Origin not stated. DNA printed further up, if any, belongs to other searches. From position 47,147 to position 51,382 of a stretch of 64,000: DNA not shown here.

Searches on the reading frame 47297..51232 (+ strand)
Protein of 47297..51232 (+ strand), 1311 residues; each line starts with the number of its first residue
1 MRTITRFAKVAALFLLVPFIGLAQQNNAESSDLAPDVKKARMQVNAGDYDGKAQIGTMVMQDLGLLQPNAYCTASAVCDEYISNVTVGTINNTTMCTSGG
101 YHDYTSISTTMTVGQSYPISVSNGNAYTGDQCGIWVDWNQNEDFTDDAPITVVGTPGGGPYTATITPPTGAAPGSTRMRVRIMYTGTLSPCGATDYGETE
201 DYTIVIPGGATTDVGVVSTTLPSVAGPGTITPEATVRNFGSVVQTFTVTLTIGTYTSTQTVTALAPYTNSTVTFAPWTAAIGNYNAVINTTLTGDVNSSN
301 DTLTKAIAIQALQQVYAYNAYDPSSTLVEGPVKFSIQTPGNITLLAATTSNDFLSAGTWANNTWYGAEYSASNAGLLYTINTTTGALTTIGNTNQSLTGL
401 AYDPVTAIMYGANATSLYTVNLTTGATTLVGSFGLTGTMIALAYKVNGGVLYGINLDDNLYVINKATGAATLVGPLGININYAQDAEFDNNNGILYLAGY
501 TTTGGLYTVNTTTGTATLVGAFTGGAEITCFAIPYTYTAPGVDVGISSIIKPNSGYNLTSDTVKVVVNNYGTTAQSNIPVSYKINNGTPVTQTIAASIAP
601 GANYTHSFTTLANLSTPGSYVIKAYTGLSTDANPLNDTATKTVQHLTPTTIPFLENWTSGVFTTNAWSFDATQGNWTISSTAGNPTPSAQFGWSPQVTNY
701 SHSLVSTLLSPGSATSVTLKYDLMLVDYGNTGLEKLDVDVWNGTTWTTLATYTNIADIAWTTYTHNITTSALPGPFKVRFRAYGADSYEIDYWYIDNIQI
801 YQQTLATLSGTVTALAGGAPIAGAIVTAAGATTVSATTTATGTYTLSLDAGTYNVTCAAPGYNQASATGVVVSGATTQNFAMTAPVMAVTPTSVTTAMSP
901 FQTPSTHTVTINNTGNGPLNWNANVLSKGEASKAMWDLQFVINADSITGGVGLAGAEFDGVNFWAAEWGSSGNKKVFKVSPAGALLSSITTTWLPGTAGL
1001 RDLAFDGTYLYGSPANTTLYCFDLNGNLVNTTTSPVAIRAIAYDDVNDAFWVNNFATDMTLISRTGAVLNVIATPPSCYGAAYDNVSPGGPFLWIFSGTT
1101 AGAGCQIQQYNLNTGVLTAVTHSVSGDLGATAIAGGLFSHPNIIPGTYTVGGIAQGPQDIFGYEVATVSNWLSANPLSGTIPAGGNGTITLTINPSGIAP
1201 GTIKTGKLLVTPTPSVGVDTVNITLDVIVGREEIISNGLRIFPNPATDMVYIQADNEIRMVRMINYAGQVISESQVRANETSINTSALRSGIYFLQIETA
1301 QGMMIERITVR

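Call 14: search_protein_families(library=pfam, proteins=[window:47297-51232:+], max_evalue=0.001)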
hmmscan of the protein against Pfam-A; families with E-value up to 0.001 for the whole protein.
window:47297-51232:+ (1311 aa): 6 families
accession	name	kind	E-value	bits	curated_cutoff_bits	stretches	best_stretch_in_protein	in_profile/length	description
PF20009.4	GEVED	-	3.3e-19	69.9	24.4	1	133-204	3-77/78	GEVED domain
PF18962.6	Por_Secre_tail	-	6.6e-14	52.4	27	1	1241-1309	1-74/75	Secretion system C-terminal sorting domain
PF13620.12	CarboxypepD_reg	-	2.9e-13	50.4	32.3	1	807-882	1-81/82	Carboxypeptidase regulatory-like domain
PF14339.12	DUF4394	-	4.7e-07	29.8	29.6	1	438-491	27-80/230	Domain of unknown function (DUF4394)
PF07705.17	CARDB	-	4.7e-06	27.2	22.7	1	543-626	3-83/101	CARDB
PF13715.12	CarbopepD_reg_2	-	6.6e-06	26.5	32.2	1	808-876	1-69/88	CarboxypepD_reg-like domain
